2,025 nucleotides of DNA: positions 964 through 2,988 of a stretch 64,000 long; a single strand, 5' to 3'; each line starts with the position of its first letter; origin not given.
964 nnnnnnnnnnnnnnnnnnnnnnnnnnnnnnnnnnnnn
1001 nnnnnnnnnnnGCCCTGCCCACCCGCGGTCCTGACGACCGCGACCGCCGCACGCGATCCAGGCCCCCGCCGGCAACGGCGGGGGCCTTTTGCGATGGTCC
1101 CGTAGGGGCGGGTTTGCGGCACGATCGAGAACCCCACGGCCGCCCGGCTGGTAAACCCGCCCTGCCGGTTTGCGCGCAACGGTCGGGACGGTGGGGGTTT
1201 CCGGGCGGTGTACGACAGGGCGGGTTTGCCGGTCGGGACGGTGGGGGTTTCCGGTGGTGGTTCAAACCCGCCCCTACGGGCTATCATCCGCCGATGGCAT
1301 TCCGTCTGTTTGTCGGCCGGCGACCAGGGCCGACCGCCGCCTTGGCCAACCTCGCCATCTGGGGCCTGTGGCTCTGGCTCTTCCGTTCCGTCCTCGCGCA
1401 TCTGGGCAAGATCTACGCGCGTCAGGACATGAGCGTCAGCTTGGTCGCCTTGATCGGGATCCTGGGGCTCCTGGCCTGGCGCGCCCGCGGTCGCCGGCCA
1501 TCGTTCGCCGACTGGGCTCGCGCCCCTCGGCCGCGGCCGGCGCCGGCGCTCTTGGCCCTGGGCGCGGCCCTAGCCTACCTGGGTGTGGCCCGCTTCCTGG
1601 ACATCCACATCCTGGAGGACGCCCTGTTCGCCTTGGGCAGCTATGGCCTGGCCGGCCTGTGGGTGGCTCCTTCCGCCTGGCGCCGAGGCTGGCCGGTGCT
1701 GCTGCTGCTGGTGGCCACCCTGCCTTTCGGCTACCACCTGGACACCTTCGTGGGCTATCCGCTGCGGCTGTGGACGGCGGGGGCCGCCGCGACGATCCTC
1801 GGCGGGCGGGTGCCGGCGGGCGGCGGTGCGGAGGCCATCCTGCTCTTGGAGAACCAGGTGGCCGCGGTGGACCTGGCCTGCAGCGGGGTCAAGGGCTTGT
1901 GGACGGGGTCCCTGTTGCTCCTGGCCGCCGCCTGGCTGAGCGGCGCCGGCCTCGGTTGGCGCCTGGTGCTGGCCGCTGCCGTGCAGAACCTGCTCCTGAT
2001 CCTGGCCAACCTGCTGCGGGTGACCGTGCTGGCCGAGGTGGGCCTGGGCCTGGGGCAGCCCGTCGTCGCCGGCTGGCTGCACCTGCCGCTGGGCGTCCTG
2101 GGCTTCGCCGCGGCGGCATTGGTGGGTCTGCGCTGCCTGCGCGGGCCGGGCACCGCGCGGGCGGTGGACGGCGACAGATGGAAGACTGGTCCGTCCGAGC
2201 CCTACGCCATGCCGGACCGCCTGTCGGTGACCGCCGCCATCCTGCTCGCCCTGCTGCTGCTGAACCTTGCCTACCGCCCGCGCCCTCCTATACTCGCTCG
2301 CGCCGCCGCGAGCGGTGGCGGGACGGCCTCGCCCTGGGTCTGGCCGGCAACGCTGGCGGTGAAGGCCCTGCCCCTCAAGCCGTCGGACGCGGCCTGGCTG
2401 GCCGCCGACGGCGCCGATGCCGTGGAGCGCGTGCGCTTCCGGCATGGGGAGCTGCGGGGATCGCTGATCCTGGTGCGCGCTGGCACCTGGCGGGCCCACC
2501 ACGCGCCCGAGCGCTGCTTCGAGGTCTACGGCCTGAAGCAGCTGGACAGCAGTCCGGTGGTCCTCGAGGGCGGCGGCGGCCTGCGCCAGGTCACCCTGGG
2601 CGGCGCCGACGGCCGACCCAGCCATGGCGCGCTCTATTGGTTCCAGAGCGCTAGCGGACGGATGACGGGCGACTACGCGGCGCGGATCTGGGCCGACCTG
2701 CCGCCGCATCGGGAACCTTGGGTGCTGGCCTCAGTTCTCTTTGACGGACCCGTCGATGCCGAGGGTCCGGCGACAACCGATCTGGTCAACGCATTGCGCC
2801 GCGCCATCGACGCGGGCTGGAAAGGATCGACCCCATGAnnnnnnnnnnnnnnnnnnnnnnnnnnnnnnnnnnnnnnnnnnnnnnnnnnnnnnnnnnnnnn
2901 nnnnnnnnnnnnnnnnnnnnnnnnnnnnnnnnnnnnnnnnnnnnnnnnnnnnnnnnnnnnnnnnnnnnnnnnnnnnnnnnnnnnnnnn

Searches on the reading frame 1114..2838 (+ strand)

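Call 54: search_protein_families(library=pfam, proteins=[window:1114-2838:+], max_evalue=0.001)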
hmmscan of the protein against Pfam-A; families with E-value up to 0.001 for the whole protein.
window:1114-2838:+ (574 aa): 1 family
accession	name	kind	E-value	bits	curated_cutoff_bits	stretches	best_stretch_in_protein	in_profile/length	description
PF09721.15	Exosortase_EpsH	-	6.1e-22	78.7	25.7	1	85-337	3-246/254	Transmembrane exosortase (Exosortase_EpsH)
